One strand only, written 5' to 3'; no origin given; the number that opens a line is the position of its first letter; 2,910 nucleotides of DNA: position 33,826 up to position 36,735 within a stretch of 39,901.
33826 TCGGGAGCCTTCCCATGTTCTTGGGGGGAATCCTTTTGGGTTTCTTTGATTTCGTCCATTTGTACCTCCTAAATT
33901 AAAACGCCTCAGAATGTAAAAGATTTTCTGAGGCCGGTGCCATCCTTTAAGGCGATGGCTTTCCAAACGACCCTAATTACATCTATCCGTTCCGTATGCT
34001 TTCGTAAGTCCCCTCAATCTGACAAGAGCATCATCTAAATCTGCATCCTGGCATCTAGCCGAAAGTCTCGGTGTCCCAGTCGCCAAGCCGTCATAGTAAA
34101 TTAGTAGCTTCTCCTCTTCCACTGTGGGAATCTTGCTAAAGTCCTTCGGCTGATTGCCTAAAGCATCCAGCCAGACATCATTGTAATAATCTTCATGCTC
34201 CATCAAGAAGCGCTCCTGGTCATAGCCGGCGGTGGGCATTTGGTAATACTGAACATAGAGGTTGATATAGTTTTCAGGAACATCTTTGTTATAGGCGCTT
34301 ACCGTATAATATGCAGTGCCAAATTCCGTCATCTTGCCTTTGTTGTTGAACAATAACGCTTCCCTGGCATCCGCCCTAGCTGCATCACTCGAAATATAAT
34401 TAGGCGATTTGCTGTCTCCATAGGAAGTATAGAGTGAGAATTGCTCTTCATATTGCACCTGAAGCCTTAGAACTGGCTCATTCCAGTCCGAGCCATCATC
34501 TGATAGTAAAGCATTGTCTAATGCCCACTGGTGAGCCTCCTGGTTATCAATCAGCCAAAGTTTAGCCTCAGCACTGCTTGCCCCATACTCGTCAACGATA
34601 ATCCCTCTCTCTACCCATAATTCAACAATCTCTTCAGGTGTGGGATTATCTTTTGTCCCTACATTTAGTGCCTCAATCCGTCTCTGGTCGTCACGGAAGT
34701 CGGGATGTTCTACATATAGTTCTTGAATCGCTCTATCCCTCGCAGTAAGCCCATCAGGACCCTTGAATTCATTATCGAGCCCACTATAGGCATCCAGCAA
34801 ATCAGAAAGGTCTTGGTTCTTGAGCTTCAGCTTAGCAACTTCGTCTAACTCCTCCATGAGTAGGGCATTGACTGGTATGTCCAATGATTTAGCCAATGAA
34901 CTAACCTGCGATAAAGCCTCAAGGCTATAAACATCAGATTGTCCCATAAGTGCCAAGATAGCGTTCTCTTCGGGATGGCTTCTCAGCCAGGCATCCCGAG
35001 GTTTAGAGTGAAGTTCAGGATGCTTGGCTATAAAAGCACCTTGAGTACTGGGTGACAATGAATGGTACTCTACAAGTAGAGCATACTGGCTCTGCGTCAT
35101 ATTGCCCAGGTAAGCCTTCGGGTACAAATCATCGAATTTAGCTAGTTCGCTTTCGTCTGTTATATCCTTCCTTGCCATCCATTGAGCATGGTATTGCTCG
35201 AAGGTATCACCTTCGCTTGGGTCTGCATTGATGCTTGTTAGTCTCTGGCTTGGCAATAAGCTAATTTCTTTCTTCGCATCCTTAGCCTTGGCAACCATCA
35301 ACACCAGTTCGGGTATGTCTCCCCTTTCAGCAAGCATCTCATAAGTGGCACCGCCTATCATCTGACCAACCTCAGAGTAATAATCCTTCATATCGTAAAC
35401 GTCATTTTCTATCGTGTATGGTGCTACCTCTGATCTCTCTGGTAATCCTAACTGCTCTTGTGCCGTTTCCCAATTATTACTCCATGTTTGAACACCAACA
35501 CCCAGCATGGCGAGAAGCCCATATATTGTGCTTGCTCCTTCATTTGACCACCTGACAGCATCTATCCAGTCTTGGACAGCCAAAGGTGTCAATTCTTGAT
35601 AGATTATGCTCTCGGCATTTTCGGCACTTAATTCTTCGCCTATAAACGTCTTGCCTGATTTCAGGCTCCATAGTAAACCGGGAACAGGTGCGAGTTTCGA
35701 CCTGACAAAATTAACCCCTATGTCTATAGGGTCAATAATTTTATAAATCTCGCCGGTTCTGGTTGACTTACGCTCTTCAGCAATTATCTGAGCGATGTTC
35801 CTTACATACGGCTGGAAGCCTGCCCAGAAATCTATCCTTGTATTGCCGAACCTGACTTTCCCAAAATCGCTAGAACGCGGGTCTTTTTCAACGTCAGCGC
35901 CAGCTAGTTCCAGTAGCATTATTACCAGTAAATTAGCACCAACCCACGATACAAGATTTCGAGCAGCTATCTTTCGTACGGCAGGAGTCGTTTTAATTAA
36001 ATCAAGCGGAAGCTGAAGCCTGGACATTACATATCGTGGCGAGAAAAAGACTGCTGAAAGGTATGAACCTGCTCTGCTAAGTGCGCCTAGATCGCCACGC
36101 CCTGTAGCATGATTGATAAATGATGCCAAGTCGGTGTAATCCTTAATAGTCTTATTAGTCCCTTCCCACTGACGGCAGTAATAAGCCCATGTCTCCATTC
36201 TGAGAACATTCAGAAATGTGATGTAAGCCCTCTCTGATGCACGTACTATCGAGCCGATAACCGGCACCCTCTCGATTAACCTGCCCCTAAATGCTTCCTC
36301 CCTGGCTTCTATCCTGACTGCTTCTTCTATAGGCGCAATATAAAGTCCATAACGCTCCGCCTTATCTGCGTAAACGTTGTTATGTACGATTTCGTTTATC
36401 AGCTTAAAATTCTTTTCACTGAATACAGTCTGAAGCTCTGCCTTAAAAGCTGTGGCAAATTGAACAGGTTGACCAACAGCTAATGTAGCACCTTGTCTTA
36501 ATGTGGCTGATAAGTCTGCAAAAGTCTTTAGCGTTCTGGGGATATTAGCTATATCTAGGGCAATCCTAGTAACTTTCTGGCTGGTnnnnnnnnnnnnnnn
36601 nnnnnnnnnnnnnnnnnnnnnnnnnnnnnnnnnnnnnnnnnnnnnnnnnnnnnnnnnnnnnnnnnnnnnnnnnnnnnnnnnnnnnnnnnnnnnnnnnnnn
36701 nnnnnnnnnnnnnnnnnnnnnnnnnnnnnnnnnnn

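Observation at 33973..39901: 2,065-aa giant protein between portal and scaffold that spans the circular junction: candidate polyvalent, capsid-packaged ejection/effector protein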

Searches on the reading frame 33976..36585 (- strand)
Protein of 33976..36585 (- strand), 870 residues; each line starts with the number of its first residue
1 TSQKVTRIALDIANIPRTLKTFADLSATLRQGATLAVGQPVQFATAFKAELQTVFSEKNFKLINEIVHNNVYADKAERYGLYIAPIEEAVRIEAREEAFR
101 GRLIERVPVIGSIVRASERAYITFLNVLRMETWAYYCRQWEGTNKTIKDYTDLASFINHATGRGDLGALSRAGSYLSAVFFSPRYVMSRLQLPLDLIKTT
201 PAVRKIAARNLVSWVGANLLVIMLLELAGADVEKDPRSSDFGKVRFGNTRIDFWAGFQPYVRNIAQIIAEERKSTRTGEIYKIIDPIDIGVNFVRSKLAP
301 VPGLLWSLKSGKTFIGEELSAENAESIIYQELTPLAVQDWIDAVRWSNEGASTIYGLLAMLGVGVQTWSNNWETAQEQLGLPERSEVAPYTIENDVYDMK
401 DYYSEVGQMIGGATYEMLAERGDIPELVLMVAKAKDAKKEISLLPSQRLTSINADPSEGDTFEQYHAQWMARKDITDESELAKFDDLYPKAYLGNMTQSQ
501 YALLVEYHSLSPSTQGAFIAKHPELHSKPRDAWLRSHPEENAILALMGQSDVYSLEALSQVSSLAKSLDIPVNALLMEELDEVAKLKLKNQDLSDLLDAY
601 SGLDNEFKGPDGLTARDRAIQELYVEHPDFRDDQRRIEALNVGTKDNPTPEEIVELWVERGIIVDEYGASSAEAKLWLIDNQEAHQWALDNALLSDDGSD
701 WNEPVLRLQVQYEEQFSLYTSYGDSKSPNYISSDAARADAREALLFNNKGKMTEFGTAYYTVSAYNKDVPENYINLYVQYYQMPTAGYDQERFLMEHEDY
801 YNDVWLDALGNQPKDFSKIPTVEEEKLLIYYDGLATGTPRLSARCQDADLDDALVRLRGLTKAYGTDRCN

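Call 39: search_solved_structures(query=A2, max_evalue=1, show_alignments=2)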
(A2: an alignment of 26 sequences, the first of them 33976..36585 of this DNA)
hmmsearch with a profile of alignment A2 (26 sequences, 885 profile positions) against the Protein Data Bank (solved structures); distinct sequences matched with E-value up to 1: 2.
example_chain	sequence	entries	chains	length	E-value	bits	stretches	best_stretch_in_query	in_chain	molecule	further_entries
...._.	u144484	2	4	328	0.14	13.5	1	545-603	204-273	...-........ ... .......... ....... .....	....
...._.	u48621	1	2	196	0.78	11.1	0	105-192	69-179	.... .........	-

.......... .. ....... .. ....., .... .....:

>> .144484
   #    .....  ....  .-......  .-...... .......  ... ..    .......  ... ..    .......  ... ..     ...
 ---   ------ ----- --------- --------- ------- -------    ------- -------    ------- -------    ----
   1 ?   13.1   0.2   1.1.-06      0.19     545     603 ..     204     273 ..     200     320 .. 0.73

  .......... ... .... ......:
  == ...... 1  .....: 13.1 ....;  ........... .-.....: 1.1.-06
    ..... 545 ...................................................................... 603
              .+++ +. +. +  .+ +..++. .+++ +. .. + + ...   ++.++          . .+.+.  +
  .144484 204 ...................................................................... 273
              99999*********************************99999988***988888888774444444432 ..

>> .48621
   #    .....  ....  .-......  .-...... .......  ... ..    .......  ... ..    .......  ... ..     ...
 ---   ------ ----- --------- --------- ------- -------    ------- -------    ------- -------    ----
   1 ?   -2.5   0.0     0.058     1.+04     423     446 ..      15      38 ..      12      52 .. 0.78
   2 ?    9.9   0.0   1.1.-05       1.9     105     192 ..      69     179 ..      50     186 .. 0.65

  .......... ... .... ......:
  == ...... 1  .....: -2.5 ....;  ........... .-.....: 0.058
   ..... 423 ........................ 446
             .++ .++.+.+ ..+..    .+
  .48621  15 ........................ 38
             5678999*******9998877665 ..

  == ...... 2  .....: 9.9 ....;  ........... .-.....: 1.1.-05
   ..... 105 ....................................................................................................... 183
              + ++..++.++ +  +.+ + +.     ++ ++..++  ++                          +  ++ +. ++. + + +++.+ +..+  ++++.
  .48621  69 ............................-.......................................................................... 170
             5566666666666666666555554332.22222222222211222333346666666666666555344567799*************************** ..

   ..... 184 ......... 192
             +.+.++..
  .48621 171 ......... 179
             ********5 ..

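Call 40: predict_structure(alignment_id=A2)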
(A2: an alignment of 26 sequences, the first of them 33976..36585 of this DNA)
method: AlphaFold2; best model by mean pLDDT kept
length: 870 residues; sequences in the alignment: 26
mean_pLDDT: 81.7   pTM: 0.52
mean pLDDT of the five models: 81.7, 81.2, 78.1, 77.5, 75.2
residues with pLDDT >= 90: 390; 70-90: 292; 50-70: 141; < 50: 47
segments of 3 or more residues with pLDDT < 50: 88-94, 275-279, 315-317, 369-396
pLDDT, mean of each block of 10 residues (from residue 1): 65 70 63 83 87 80 79 87 64 48 69 76 87 92 89 92 74 73 78 89 92 84 74 74 70 73 75 52 66 73 75 56 64 65 63 69 60 42 35 48 62 72 75 89 93 93 96 87 90 94 95 92 93 94 90 90 83 60 88 93 90 92 95 95 88 96 93 96 95 92 95 96 95 96 93 96 95 95 89 95 95 92 91 93 94 92 87
secondary structure, 60 per line:
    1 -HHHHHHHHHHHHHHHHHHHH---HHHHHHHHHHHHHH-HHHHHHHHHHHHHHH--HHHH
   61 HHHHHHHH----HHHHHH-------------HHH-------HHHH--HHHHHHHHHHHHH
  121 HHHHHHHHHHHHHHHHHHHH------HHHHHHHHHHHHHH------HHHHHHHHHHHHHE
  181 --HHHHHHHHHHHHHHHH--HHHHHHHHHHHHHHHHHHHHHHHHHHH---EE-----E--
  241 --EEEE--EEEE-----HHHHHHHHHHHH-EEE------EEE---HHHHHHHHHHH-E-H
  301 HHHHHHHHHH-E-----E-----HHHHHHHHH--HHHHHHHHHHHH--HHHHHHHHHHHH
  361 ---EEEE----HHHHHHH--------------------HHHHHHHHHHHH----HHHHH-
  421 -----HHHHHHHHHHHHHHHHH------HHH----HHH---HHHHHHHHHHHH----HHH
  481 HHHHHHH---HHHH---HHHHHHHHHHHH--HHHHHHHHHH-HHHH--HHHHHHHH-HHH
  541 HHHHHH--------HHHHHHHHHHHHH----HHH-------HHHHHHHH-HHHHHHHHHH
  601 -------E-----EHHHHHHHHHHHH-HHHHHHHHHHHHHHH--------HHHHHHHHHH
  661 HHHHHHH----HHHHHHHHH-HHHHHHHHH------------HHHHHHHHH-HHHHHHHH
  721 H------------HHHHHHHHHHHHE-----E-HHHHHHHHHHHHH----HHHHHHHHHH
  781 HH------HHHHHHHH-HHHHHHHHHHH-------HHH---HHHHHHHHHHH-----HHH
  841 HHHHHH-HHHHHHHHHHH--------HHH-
elements in order (helices of 4 or more, strands of 3 or more residues): H2-21 H25-38 H40-54 H57-68 H73-78 H102-105 H108-140 H147-160 H167-179 H183-198 H201-227 E243-246 E249-252 H258-269 E271-273 E280-282 H286-296 H300-310 H324-332 H335-346 H349-360 E364-367 H372-378 H399-410 H415-419 H426-442 H462-473 H478-487 H491-494 H498-509 H512-521 H523-526 H529-536 H538-546 H555-567 H582-589 H591-600 H615-626 H628-642 H651-667 H672-680 H682-690 H703-711 H713-721 H734-745 H754-766 H771-782 H789-796 H798-808 H822-832 H838-846 H848-858

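Call 43: fold_search(model_id=the predicted structure, library=pdb)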
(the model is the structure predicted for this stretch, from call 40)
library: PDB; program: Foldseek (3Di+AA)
matches with E <= 10: 45; with E <= 0.001: 0
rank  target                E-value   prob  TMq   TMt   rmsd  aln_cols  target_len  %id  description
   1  8iwo_A                9.7e-01  0.06  0.09  0.08  29.6       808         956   12  The rice Na+/H+ antiporter SOS1 in an auto-inhibited state (released 2023-11-22)
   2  9exz_C                1.4e+00  0.05  0.08  0.11  39.9       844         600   11  Efficient and scalable protein design using a relaxed sequence space (released 2024-10-16)
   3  7uv0                  1.9e+00  0.06  0.08  0.11  22.3       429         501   10  Structure of the sodium/iodide symporter (NIS) in complex with iodide and sodium (released 2022-12-21)
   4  8qv2_D                2.1e+00  0.04  0.09  0.11  28.2       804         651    9  Structure of the native y-Tubulin Ring Complex (yTuRC) capping microtubule minus ends at the spindle pole body (released 2024-04-24)
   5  8syn_A                3.1e+00  0.07  0.15  0.16  24.2       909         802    9  Human VPS35L/VPS29/VPS26C Complex (released 2023-11-01)
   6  7tu2_A                3.4e+00  0.03  0.06  0.10  38.0       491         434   12  Structure of the L. blandensis dGTPase R37A mutant bound to Mn (released 2022-06-01)
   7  7qoa_A                3.5e+00  0.06  0.08  0.15  20.3       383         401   11  Structure of CodB, a cytosine transporter in an outward-facing conformation (released 2022-07-13)
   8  9prr_E                4.1e+00  0.03  0.06  0.13  25.6       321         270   13  X-ray crystal structure of Streptomyces cacaoi PolF in complex with iron and L-isoleucine (released 2025-10-15)
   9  4p6h_A                4.2e+00  0.04  0.08  0.14  23.2       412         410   12  Tl+-bound inward-facing state (bound conformation) of the glutamate transporter homologue GltPh (released 2014-06-04)
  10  9bn4                  4.8e+00  0.02  0.09  0.05  32.1       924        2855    9  The alpha registry-locked dynein motor domain mutant in 5mM ATP condition, class2 (released 2025-04-23)
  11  9dh7                  4.8e+00  0.02  0.08  0.04  32.2       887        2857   12  State-4 of the motor domain from full-length human dynein-1 in 5mM AMPPNP with 5mM Mg2+ (released 2025-04-23)
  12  8tth_A                5.0e+00  0.04  0.10  0.17  22.0       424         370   11  NorA single mutant - D307N at pH 7.5 (released 2024-05-29)
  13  8xq4                  5.2e+00  0.01  0.08  0.07  42.6       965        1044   10  Structure of the sea urchin spSLC9C1 in state-2 w/o cAMP protomer (released 2024-07-17)
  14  4d2b                  6.0e+00  0.03  0.08  0.13  25.9       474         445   12  Structure of a ligand free POT family peptide transporter (released 2014-06-25)
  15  8q7e_B                6.5e+00  0.02  0.10  0.09  30.7       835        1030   12  Structure of CUL9-RBX1 ubiquitin E3 ligase complex - hexameric assembly (released 2024-04-17)
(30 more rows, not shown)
